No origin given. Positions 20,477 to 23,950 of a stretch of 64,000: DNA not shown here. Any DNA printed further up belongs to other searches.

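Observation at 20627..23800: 1057-aa fusion of a B12-binding radical-SAM enzyme with a DHQS / glycerol(-1-phosphate) dehydrogenase-like domain, inserted in the dcw cluster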

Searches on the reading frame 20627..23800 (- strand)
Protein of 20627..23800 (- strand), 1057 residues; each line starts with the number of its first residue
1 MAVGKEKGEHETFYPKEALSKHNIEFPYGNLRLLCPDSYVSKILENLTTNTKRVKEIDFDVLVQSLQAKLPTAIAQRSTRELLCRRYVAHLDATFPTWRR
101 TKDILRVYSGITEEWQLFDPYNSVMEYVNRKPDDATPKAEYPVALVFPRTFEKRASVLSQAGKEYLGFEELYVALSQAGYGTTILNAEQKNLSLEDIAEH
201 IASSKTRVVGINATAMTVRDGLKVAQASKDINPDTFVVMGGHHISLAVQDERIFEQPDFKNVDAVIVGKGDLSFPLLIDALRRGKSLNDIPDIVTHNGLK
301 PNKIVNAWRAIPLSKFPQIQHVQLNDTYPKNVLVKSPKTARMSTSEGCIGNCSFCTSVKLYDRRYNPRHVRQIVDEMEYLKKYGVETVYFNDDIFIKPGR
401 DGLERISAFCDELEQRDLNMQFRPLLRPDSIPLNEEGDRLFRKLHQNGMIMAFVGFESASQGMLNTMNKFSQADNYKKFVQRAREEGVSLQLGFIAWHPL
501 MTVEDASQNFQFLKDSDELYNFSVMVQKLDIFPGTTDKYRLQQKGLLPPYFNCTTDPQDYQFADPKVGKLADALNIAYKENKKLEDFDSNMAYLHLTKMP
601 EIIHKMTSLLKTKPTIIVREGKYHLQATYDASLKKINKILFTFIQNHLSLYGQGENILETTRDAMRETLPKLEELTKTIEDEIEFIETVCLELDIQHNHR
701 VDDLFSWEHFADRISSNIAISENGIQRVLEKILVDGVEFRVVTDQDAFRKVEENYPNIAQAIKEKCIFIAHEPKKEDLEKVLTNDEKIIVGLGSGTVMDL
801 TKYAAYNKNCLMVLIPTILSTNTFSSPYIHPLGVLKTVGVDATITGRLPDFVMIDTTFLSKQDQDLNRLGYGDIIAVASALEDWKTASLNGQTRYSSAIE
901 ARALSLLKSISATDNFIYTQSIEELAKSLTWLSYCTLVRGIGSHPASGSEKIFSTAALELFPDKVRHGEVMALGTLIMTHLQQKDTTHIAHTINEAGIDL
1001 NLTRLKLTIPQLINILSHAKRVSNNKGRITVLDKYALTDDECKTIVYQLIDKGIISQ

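Call 4: search_protein_families(library=pfam, proteins=[window:20627-23800:-], max_evalue=1)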
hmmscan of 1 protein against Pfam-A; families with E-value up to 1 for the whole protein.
window:20627-23800:- (1057 aa): 6 families
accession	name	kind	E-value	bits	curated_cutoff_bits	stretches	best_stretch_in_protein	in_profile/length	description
PF13685.12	Fe-ADH_2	-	2e-13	51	28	1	738-860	21-146/149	Iron-containing alcohol dehydrogenase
PF02310.24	B12-binding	-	1.9e-11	44.3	32.1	1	167-276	16-119/121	B12 binding domain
PF04055.27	Radical_SAM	-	8.6e-08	33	29.5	1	342-490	1-143/166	Radical SAM superfamily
PF00465.25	Fe-ADH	-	0.00042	20.4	31.3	1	769-828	60-140/168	Iron-containing alcohol dehydrogenase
PF01761.26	DHQ_synthase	-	0.19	11.8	24.2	1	784-823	29-70/115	3-dehydroquinate synthase N-terminal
PF05659.16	RPW8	-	0.27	11.3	30.4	0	618-672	85-137/139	Arabidopsis broad-spectrum mildew resistance protein RPW8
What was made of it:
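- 22901..23308 (-): Rossmann-type B12-binding domain (residues about 165-300). Pfam PF02310 E 1.9e-11, above the gathering score (call 4).
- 22121..22789 (-): Radical SAM core (residues about 338-560). Pfam PF04055 (call 4).
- On Radical SAM superfamily: Pfam PF04055 is above threshold (call 4).
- On Cobalamin-dependent (class B) radical SAM enzymes: PF02310 scores 44.3 bits against 32.1 (call 4).
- On 3-Dehydroquinate synthase / sugar-phosphate cyclases (DHQS, DOIS, EEVS): PF01761 E 0.19, 11.8 bits against 24.2 (call 4).
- Checked: Pfam: B12-binding, residues 167-276, 44.3 bits against a cut-off of 32.1 (call 4). Pfam: Radical_SAM, residues 342-490, 33 bits against 29.5 (call 4). Pfam: Fe-ADH_2, residues 738-860, 51 bits against 28 (call 4). 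The similarity is to G1PDH and glycerol dehydrogenase, not to DHQS (PF01761 E 0.19, call 4).
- The B12-binding domain scores above the Pfam threshold (call 4).
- Tried and rejected: Rejected: PF01761 E 0.19 (call 4).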

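Call 5: search_protein_families(library=ncbifam, proteins=[window:20627-23800:-], max_evalue=1)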
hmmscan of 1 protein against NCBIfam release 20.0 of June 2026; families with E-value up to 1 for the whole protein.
window:20627-23800:- (1057 aa): 31 families (the best 25 are shown)
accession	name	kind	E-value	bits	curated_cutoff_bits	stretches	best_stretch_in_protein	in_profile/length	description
NF002022.0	PRK00843.1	equivalog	7.7e-34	117.2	413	1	727-1046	26-344/350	NAD(P)-dependent glycerol-1-phosphate dehydrogenase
TIGR04367.1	HpnR_B12_rSAM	equivalog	2.9e-26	92.1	650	1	164-497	21-334/490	hopanoid C-3 methylase HpnR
TIGR04479.1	bcpD_PhpK_rSAM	subfamily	4.6e-22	78.1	600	1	175-516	82-409/504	PhpK family radical SAM P-methyltransferase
TIGR03471.1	HpnJ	equivalog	4.5e-20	72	577.6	1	181-572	46-418/472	hopanoid biosynthesis associated radical SAM protein HpnJ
TIGR04072.2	rSAM_ladder_B12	equivalog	3.3e-19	68.9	360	1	166-511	19-344/443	lipid biosynthesis B12-binding/radical SAM protein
NF050148.1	rSAM_ApyD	equivalog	7.5e-19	67.6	750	1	195-514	64-364/645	RiPP biosynthesis radical SAM protein ApyD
TIGR04385.1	B12_rSAM_cofa1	equivalog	2.2e-17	63.4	450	1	229-470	94-318/438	B12 lower ligand biosynthesis radical SAM protein BzaD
TIGR03975.1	rSAM_ocin_1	subfamily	5.2e-17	61.6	281.85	1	194-491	117-405/606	RiPP maturation radical SAM C-methyltransferase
TIGR02026.1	BchE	equivalog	9.7e-17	61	481.35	1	172-512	29-361/497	magnesium-protoporphyrin IX monomethyl ester anaerobic oxidative cyclase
NF040542.1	rSAM_RCCLKC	equivalog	2.1e-16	60.1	450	1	215-517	59-351/423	arsinothricin biosynthesis radical SAM protein ArsL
TIGR04014.1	B12_SAM_MJ_0865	equivalog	1.3e-15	57.1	360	1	249-516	80-336/434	methyl-coenzyme M reductase glutamine C-methyltransferase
TIGR04190.1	B12_SAM_Ta0216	equivalog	4.1e-15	55.4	500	1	166-518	38-396/554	TIGR04190 family B12-binding domain/radical SAM domain protein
NF038361.1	rSAM_Sden_1168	equivalog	9e-14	50.9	575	1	192-513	127-448/560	Sden_1168 family B12-binding radical SAM P-methyltransferase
TIGR04013.1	B12_SAM_MJ_1487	hypoth_equivalog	1e-13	50.9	251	1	190-515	27-332/382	TIGR04013 family B12-binding domain/radical SAM domain-containing protein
TIGR04295.1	B12_rSAM_oligo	hypoth_equivalog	3.4e-12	45.8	400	1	173-407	33-266/422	TIGR04295 family B12-binding domain-containing radical SAM protein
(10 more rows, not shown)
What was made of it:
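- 20630..21703 (-): G1PDH-family (Fe-ADH_2) domain, residues 700-1057. NCBIfam PRK00843 E 7.7e-34 over nearly the full profile, but 117 bits against a cut-off of 413 (call 5).
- On Named B12 radical SAM families (HpnR, PhpK, HpnJ, BchE, ApyD, BzaD, ladderane rSAM and others): PhpK scores 78 against 600, HpnJ 72 against 578, and the ladderane rSAM 69 against 360 (call 5).
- Closest known: AprD4 / AprD3. Different: The AprD4 NCBIfam score is 25 bits against a cut-off of 500 (call 5).
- Checked: NCBIfam: the G1PDH model PRK00843 aligns over residues 727-1046, profile positions 26-344 of 350, E 7.7e-34 (call 5).
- All hits to named radical SAM families are far below cut-off, for example HpnR 92 bits against 650 (call 5), so the reaction type (methylation or other) is open. 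Weak radical SAM hits include HpnR, HpnJ and the ladderane-associated lipid rSAM (call 5). The G1PDH score is 117 bits against a cut-off of 413, and the lipid rSAM scores are 69-92 bits against cut-offs of 360-650 (call 5).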

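Call 6: find_homologous_proteins(query=window:20627-23800:-)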
Query window:20627-23800:- (1057 aa): 8 proteins with E <= 0.001 among 7764 candidates.
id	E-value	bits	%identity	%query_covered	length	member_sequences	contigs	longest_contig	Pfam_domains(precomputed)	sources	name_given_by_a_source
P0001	0.0e+0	2407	100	100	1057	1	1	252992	PF13685.13,PF04055.28,PF02310.25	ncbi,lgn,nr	ncbi:MAG: iron-containing alcohol dehydrogenase [Candidatus Levybacteria bacterium]|nr:iron-containi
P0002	0.0e+0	2023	84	100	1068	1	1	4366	PF13685.13,PF04055.28,PF02310.25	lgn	-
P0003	8.0e-298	1009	50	88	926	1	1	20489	PF13685.13,PF04055.28,PF00465.26,PF02310.25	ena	-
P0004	1.5e-288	978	65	62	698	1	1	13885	PF04055.28,PF02310.25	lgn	-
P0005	1.7e-285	968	64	61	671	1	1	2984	PF04055.28,PF02310.25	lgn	-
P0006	7.5e-198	678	50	60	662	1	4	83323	PF04055.28,PF02310.25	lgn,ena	-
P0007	1.6e-30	124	28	28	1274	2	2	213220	PF04055.28,PF19864.6,PF02310.25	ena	-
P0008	3.4e-9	53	22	44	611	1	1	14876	PF04055.28,PF02310.25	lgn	-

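Call 7: search_solved_structures(query=window:20627-23800:-, max_evalue=0.01, show_alignments=2)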
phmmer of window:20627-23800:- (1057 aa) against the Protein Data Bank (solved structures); distinct sequences matched with E-value up to 0.01: 17.
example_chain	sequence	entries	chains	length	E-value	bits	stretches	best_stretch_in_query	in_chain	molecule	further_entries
5fb3_A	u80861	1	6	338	5.2e-20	74.1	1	738-1021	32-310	Glycerol-1-phosphate dehydrogenase [NAD(P)+]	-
3ce9_A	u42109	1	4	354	4.7e-15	57.7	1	787-998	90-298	Glycerol dehydrogenase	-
4rgq_A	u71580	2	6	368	1.2e-14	56.4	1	788-991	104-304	Glycerol-1-phosphate dehydrogenase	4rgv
4rfl_A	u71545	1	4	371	1.2e-14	56.3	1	788-991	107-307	Glycerol-1-phosphate dehydrogenase [NAD(P)+]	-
9h4x_A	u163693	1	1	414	3.7e-09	38.2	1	787-981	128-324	Glycerol-1-phosphate dehydrogenase [NAD(P)+]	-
1kq3_A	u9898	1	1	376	4.5e-09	37.9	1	752-1003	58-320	glycerol dehydrogenase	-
6csj_A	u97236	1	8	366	4.8e-08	34.5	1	772-993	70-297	Glycerol dehydrogenase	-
9ccb_A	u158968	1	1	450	8.3e-07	30.4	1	341-536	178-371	Radical SAM core domain-containing protein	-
4mca_A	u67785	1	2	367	1.2e-06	29.9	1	788-990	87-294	Glycerol dehydrogenase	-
5xn8_A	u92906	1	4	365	5.2e-06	27.8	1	789-990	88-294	Glycerol Dehydrogenase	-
13go_A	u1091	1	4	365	5.7e-06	27.6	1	785-994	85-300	Glycerol dehydrogenase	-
5ul2_A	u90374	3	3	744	6.6e-06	27.4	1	341-520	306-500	OxsB protein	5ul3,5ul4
1jpu_A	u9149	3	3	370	8.7e-06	27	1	765-1022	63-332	glycerol dehydrogenase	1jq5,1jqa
7kdx_A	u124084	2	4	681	1.1e-05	26.6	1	208-514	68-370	Methyltransferase TokK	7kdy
1ta9_A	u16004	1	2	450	0.00013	23.1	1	776-983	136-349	glycerol dehydrogenase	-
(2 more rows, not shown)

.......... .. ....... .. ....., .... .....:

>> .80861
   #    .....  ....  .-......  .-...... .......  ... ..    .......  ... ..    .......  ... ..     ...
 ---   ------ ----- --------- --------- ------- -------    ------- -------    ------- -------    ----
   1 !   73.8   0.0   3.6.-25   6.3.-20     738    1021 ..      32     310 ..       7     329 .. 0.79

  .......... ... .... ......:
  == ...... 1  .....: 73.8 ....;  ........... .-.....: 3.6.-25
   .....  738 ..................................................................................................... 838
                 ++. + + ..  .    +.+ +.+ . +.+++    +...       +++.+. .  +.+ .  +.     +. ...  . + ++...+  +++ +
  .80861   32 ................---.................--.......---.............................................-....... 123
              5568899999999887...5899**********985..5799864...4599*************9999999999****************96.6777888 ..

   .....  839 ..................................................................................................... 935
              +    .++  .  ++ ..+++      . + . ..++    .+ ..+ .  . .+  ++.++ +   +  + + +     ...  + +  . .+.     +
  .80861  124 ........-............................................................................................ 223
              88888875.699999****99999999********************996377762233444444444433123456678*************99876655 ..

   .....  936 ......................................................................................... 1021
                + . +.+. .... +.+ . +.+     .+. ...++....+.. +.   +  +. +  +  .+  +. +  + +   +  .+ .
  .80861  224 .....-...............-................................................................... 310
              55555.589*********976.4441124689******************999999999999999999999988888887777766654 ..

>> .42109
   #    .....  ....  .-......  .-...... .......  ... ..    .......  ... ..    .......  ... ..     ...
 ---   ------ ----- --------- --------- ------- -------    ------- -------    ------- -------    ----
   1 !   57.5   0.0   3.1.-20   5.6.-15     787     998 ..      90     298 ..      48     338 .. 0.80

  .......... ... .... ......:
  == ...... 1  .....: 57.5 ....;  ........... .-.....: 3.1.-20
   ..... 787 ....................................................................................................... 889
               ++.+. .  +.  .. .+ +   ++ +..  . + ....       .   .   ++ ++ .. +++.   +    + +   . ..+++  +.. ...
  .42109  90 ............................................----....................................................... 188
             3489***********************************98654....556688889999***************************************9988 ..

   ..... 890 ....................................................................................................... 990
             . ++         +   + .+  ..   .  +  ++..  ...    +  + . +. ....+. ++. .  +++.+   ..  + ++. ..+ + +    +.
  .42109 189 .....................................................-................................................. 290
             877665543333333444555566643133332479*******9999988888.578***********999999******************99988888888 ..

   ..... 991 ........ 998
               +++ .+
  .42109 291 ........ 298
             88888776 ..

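Call 9: find_encoding_contigs(protein=P0003, flank=10000, max_places=3)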
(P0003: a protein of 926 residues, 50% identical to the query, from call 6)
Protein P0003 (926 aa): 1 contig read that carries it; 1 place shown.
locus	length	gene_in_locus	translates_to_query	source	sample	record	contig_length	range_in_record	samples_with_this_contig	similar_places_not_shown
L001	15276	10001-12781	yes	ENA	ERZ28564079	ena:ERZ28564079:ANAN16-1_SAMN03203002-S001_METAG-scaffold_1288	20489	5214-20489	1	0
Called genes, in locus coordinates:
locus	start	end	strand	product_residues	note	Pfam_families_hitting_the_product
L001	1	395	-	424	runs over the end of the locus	PF21799:MurD-like_N (faint), PF08245:Mur_ligase_M, PF02875:Mur_ligase_C (weak)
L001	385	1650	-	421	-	PF26299:MurL_N, PF26298:MurL_epimerase_C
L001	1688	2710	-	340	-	PF01565:FAD_binding_4, PF02873:MurB_C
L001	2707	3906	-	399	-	PF01225:Mur_ligase, PF08245:Mur_ligase_M, PF02875:Mur_ligase_C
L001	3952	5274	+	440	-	PF00483:NTP_transferase, PF12804:NTP_transf_3, PF25087:GMPPB_C, PF14602:Hexapep_2 (faint), PF25084:LbH_EIF2B, PF00132:Hexapep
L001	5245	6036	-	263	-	PF03372:Exo_endo_phos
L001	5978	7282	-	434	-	PF01225:Mur_ligase, PF08245:Mur_ligase_M, PF02875:Mur_ligase_C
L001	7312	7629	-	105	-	-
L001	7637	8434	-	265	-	PF01182:Glucosamine_iso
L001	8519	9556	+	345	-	-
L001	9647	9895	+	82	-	-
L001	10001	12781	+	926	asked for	PF02310:B12-binding (weak), PF04055:Radical_SAM (weak), PF00465:Fe-ADH (weak), PF13685:Fe-ADH_2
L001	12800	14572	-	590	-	PF13230:GATase_4, PF13522:GATase_6, PF13537:GATase_7, PF01380:SIS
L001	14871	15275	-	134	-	?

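Call 10: find_encoding_contigs(protein=P0006, flank=10000, max_places=4)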
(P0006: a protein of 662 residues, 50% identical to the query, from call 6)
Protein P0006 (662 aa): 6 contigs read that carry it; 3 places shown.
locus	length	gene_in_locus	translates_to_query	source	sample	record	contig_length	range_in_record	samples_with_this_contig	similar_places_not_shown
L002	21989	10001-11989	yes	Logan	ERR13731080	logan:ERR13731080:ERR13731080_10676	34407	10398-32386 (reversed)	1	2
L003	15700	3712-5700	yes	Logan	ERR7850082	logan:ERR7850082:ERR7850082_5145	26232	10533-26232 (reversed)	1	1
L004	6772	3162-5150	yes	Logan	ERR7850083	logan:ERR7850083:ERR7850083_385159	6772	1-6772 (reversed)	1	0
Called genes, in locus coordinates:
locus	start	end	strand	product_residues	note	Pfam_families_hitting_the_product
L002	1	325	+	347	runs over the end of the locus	PF01053:Cys_Met_Meta_PP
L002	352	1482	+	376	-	PF00579:tRNA-synt_1b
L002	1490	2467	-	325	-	PF00579:tRNA-synt_1b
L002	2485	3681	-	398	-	PF00291:PALP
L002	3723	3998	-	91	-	PF01371:Trp_repressor, PF13384:HTH_23 (weak)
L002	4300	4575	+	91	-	PF00076:RRM_1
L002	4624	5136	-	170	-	PF00583:Acetyltransf_1, PF13673:Acetyltransf_10, PF13508:Acetyltransf_7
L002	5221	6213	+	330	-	PF01467:CTP_transf_like, PF04019:DUF359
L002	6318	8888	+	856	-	PF00133:tRNA-synt_1, PF09334:tRNA-synt_1g, PF01406:tRNA-synt_1e (faint), PF13603:tRNA-synt_1_2, PF00133:tRNA-synt_1, PF08264:Anticodon_1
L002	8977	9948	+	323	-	PF01757:Acyl_transf_3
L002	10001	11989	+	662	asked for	PF02310:B12-binding, PF04055:Radical_SAM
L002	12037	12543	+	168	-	-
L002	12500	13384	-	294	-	PF00892:EamA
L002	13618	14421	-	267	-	PF02906:Fe_hyd_lg_C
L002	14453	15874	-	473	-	-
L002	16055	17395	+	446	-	PF00675:Peptidase_M16, PF05193:Peptidase_M16_C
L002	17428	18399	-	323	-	PF13354:Beta-lactamase2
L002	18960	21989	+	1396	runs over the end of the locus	PF13964:Beta-prop_Calicin (faint), PF25210:Kelch_FKB95 (faint), PF01344:Kelch_1 (faint), PF07646:Kelch_2 (faint)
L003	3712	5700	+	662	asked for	PF02310:B12-binding, PF04055:Radical_SAM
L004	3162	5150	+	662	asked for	PF02310:B12-binding, PF04055:Radical_SAM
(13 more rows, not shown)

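Call 11: find_encoding_contigs(protein=P0004, flank=10000, max_places=3)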
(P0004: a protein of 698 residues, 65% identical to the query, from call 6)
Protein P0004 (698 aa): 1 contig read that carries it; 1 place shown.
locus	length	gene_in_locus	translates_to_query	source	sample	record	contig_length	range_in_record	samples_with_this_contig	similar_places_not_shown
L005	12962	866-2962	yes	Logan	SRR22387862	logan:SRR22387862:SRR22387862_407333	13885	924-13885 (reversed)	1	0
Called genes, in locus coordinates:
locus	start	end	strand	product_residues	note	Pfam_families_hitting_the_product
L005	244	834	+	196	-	PF00588:SpoU_methylase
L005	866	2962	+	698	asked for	PF02310:B12-binding, PF04055:Radical_SAM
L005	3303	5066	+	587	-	PF13522:GATase_6, PF13537:GATase_7, PF01380:SIS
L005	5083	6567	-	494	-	-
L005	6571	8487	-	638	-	PF13522:GATase_6, PF13537:GATase_7, PF00733:Asn_synthase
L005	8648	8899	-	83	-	-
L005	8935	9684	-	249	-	PF01996:F420_ligase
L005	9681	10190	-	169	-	PF01872:RibD_C, PF00186:DHFR_1 (weak)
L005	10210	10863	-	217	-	PF02592:Vut_1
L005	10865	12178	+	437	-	PF01808:AICARFT_IMPCHas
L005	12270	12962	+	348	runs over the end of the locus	PF04055:Radical_SAM, PF13186:SPASM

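Call 13: find_encoding_contigs(protein=P0002, flank=10000, max_places=3)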
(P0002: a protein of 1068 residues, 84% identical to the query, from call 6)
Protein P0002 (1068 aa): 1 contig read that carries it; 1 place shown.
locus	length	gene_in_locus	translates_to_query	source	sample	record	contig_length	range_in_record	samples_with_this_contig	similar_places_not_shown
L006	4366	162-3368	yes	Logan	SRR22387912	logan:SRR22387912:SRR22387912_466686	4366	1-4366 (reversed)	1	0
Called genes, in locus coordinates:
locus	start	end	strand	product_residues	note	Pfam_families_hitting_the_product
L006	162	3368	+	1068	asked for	PF02310:B12-binding, PF04055:Radical_SAM (weak), PF13685:Fe-ADH_2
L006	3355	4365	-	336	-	?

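Call 14: find_encoding_contigs(protein=P0005, flank=10000, max_places=3)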
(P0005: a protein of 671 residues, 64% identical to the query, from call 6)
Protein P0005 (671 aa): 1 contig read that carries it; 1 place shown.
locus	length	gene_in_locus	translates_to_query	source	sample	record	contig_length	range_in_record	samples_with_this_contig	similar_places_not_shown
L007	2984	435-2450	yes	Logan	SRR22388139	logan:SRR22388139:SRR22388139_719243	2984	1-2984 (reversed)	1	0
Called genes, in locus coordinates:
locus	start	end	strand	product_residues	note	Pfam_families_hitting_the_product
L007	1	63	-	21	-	?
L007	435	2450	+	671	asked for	PF02310:B12-binding, PF04055:Radical_SAM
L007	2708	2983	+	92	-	?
